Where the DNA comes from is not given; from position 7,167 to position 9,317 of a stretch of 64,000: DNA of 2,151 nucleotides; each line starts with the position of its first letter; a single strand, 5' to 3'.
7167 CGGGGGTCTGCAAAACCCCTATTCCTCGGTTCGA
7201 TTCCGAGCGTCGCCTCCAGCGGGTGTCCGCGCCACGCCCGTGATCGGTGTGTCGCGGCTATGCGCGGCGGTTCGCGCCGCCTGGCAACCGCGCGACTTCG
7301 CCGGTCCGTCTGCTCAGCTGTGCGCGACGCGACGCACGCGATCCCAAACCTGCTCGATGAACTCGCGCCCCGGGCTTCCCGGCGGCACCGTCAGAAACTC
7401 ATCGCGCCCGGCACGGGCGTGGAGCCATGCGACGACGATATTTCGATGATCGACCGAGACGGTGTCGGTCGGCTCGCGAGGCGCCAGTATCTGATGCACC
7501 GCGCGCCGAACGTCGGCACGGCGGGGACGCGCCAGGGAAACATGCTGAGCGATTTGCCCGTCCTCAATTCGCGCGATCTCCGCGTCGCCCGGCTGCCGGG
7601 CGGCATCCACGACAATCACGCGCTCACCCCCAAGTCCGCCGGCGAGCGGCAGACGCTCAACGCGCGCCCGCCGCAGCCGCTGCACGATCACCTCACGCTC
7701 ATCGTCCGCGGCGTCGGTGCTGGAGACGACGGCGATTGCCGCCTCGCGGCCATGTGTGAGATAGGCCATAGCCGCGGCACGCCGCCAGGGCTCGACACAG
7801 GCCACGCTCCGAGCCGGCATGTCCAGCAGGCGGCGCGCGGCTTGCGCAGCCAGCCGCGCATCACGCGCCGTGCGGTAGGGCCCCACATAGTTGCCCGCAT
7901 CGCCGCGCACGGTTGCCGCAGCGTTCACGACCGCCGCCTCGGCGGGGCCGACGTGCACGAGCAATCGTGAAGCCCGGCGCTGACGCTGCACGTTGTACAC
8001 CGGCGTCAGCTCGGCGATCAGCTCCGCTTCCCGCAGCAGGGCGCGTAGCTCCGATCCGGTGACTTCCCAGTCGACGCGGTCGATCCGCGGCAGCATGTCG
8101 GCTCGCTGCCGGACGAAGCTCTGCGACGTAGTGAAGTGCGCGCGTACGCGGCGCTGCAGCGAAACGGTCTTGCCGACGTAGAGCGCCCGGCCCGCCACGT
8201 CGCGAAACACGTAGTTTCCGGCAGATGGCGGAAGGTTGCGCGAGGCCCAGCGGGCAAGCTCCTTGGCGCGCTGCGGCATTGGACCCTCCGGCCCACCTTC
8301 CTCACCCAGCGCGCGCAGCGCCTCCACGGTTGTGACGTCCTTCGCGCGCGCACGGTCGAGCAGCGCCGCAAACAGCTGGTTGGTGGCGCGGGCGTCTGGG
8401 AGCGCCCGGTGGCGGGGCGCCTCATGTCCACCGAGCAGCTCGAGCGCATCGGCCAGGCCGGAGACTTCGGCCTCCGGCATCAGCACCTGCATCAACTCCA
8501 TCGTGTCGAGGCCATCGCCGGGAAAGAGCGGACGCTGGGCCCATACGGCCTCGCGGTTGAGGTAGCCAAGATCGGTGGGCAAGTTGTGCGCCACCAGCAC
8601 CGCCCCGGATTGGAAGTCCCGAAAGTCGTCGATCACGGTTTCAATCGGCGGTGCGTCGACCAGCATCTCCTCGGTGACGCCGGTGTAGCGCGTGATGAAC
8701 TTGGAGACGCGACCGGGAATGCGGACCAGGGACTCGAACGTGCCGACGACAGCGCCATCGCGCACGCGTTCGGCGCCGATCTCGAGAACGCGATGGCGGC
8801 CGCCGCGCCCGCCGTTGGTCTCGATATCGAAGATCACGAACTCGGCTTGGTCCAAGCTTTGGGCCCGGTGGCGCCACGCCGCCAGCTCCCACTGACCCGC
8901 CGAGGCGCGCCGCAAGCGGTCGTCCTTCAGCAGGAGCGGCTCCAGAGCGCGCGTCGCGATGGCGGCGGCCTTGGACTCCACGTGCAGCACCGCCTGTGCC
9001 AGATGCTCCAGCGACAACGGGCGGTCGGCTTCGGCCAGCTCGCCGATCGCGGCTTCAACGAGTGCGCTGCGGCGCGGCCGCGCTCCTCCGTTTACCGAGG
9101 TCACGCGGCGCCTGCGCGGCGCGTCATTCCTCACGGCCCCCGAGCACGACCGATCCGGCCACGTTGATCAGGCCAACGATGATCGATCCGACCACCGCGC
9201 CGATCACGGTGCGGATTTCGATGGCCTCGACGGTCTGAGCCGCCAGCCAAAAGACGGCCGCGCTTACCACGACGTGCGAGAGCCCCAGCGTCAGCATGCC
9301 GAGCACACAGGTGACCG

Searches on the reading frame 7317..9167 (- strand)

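Call 78: search_protein_families(library=pfam, proteins=[window:7317-9167:-], max_evalue=0.00001)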
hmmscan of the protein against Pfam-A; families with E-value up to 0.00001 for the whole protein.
window:7317-9167:- (617 aa): 1 family
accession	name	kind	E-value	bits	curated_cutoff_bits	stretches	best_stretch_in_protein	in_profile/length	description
PF00929.31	RNase_T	-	1.3e-22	81.5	24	1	111-266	1-164/164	Exonuclease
